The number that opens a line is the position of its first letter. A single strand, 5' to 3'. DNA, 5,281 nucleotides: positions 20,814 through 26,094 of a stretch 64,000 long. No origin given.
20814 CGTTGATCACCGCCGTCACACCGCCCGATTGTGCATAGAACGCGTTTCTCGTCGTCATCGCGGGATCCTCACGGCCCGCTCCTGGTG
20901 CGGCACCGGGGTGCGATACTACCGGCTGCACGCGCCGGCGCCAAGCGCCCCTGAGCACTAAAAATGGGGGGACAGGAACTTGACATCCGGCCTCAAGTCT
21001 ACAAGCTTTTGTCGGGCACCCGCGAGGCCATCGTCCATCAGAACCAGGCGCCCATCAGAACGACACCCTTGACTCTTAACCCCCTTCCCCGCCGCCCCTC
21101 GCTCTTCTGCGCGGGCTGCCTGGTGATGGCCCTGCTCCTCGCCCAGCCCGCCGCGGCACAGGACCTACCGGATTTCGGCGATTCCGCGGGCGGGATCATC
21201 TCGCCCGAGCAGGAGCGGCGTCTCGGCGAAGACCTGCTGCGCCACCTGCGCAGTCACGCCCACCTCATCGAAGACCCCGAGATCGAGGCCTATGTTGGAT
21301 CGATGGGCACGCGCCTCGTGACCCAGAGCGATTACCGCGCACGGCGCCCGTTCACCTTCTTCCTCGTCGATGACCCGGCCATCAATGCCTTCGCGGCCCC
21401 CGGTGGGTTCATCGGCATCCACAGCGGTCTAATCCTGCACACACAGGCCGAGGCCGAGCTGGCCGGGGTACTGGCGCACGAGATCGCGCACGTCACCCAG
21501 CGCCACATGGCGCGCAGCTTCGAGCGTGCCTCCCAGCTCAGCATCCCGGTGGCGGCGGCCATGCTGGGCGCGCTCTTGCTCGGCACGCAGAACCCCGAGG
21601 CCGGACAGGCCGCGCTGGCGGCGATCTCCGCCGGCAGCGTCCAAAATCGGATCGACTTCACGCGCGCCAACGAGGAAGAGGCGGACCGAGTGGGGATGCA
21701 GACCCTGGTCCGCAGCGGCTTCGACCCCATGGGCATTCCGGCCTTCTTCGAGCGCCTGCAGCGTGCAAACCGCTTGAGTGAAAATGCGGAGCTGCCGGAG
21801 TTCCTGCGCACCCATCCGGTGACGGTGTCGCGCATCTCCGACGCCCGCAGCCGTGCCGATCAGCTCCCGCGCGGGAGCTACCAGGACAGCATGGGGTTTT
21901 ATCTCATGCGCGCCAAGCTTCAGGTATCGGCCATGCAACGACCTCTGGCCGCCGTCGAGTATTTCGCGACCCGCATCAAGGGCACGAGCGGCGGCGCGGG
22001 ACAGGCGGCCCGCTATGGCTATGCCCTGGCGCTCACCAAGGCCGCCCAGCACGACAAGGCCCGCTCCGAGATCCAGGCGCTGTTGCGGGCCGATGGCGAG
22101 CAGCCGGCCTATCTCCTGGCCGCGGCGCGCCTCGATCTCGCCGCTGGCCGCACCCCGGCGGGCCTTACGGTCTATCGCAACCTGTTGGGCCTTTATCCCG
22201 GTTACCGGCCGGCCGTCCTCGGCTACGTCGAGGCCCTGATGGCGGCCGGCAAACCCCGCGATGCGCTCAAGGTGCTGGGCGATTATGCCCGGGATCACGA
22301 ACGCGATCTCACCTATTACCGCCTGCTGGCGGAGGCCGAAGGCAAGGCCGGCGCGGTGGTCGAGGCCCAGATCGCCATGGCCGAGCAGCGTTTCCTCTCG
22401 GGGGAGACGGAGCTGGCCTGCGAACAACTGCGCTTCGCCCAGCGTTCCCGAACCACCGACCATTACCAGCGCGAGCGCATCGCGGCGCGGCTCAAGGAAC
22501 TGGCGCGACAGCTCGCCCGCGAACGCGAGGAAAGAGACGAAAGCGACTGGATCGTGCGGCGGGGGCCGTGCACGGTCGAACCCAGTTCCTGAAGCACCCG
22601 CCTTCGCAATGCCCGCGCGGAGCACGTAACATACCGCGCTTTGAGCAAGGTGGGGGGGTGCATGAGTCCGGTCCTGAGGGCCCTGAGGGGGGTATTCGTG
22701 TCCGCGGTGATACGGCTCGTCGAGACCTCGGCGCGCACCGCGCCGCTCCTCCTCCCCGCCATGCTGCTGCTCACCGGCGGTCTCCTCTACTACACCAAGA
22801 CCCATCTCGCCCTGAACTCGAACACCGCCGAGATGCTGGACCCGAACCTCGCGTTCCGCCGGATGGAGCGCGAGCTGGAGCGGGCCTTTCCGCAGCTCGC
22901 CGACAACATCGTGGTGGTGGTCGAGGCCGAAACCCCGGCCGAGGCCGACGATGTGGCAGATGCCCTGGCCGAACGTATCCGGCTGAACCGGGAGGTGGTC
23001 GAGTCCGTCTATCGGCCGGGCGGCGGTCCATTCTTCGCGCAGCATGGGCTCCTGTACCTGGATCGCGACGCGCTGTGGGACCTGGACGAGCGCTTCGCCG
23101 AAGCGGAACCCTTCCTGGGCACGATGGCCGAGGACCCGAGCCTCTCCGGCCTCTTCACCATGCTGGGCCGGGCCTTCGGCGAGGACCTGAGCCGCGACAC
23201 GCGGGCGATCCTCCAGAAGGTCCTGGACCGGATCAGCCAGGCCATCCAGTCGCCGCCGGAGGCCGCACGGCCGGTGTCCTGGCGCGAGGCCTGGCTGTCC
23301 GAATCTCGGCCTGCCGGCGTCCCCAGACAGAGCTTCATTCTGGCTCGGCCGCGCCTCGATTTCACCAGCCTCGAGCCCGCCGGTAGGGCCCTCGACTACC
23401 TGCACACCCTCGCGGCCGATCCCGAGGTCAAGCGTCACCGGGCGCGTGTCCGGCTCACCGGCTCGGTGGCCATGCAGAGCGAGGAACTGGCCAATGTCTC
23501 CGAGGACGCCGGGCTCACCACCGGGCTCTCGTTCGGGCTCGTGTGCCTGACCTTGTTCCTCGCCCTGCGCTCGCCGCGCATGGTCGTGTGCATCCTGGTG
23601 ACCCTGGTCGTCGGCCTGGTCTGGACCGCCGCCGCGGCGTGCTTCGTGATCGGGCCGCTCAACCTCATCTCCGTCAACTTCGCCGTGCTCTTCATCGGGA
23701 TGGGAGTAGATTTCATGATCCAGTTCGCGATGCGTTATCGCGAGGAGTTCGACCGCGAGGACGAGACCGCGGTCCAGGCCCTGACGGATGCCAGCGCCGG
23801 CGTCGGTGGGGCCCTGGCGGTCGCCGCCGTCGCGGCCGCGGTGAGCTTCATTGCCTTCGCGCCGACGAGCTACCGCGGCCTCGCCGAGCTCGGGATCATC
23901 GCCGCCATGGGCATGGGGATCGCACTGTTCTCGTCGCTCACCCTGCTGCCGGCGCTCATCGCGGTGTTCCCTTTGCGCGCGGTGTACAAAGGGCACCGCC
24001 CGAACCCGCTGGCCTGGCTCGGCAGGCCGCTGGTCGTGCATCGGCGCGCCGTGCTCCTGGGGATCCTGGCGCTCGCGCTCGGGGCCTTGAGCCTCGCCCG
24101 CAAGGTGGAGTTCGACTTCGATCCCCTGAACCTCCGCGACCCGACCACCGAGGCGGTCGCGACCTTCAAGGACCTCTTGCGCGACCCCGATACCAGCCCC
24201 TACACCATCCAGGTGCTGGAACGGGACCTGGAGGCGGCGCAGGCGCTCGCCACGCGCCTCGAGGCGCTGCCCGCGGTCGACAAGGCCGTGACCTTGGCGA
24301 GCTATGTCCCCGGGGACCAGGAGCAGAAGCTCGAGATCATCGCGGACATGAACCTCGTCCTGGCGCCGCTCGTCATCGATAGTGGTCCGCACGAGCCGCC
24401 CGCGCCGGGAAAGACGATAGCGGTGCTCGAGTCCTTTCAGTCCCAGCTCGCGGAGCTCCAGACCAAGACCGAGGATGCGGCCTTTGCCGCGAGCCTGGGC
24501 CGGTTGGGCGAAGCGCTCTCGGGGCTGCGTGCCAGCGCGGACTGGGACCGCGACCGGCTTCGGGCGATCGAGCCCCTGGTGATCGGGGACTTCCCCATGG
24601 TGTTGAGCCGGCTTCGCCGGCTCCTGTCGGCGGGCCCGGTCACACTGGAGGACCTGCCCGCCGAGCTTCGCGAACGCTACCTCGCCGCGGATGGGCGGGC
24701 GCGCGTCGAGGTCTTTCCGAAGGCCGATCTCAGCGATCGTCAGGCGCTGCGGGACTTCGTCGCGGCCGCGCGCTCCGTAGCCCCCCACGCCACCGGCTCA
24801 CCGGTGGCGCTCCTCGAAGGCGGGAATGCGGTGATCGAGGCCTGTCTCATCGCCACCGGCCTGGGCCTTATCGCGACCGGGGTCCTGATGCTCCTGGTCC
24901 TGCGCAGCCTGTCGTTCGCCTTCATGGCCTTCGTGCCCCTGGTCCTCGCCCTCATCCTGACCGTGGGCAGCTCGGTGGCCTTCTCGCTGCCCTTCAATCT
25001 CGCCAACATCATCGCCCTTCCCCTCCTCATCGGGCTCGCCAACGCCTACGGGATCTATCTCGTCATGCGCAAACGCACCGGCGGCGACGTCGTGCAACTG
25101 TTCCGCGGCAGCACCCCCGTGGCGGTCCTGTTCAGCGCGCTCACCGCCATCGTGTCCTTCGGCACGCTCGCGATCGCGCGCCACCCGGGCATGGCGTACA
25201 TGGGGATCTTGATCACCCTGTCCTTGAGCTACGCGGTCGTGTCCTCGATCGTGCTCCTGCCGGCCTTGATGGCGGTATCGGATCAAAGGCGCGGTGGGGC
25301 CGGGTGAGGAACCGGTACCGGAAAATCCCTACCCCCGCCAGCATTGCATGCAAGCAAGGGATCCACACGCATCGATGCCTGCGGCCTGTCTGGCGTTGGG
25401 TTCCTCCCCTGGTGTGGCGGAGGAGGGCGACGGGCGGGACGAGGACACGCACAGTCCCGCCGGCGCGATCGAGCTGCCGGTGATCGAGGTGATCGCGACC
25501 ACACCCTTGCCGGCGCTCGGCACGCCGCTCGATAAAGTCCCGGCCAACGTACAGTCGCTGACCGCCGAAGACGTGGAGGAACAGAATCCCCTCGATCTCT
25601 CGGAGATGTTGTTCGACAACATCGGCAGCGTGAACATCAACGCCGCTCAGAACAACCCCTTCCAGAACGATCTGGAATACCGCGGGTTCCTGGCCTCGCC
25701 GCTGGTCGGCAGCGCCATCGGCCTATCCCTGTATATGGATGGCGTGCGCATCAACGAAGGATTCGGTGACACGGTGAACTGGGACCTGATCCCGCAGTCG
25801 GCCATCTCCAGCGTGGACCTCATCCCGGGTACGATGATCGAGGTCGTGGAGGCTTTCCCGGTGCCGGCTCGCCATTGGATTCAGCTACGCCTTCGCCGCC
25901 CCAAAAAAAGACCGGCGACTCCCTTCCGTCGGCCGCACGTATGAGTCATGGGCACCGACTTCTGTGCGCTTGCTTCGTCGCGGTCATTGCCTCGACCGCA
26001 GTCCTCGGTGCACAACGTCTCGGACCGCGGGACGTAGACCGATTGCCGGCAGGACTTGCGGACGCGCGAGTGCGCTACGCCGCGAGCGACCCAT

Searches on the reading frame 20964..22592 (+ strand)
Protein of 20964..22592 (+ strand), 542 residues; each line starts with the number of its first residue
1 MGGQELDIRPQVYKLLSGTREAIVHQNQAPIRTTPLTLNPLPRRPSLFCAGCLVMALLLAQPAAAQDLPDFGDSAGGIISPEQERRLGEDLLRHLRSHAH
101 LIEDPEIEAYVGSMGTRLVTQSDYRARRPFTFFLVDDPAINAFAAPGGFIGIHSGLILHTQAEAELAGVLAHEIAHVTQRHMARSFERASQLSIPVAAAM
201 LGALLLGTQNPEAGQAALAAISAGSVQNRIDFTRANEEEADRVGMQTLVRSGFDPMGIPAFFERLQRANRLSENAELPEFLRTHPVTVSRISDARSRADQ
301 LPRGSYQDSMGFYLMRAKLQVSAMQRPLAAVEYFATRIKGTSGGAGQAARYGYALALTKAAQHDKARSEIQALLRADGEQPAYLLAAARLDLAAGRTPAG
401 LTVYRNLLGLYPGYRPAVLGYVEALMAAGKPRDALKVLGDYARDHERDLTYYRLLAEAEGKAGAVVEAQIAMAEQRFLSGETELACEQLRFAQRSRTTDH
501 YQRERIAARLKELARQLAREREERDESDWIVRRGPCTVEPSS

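Call 37: search_protein_families(library=pfam, proteins=[window:20964-22592:+], max_evalue=0.001)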
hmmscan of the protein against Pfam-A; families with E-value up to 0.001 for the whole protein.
window:20964-22592:+ (542 aa): 3 families
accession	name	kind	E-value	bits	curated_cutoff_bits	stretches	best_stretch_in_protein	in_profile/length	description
PF01435.24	Peptidase_M48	-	4.6e-33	115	20.3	1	108-297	4-185/186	Peptidase family M48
PF14559.12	TPR_19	-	7.7e-12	45.8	25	1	392-456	2-66/68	Tetratricopeptide repeat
PF13428.12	TPR_14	-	1.3e-05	25.9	23.5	0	417-458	3-44/44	Tetratricopeptide repeat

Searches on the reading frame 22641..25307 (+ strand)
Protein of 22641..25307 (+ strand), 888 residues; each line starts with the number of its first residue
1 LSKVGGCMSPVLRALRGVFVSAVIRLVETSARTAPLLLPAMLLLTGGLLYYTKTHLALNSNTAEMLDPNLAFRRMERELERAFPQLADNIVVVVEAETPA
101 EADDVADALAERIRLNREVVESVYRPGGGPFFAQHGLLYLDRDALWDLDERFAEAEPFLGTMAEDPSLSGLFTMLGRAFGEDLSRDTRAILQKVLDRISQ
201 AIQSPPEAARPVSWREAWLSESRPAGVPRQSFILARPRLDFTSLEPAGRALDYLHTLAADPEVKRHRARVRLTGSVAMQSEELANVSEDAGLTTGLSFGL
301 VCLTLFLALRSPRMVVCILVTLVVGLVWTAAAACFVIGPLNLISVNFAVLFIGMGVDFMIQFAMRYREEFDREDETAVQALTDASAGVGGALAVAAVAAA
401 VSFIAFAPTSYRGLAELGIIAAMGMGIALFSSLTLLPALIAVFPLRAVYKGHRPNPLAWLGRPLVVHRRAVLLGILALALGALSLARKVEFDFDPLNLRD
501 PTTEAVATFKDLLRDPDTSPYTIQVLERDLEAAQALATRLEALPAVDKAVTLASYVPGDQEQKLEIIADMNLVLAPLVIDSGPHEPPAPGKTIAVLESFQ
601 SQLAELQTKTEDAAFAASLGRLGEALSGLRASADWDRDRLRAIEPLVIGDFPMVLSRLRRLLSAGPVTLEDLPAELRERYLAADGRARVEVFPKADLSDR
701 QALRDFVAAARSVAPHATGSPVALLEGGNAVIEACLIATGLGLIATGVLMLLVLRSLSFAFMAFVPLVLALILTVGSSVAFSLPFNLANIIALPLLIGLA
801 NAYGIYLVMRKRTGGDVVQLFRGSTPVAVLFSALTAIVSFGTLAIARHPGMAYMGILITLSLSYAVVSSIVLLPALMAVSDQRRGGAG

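Call 37: search_protein_families(library=pfam, proteins=[window:22641-25307:+], max_evalue=0.001)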
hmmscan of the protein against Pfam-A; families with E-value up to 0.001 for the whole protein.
window:22641-25307:+ (888 aa): 1 family
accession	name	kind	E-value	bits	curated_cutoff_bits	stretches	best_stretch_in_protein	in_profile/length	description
PF03176.21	MMPL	-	9.7e-33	113.9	20.5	2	264-446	119-305/333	MMPL family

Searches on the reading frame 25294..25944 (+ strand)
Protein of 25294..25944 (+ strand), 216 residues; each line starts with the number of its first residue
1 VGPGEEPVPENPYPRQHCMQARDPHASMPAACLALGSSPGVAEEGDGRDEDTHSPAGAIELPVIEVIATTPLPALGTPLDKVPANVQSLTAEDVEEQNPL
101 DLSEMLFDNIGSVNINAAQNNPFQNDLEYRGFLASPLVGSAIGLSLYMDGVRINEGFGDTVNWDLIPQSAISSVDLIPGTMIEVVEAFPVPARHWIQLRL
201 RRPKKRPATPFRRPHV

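Call 37: search_protein_families(library=pfam, proteins=[window:25294-25944:+], max_evalue=0.001)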
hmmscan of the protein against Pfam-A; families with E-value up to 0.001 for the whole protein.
window:25294-25944:+ (216 aa): 1 family
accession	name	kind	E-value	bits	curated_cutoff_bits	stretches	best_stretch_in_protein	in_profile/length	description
PF07715.20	Plug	-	1.1e-10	42.4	23.9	1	79-180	2-94/107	TonB-dependent Receptor Plug Domain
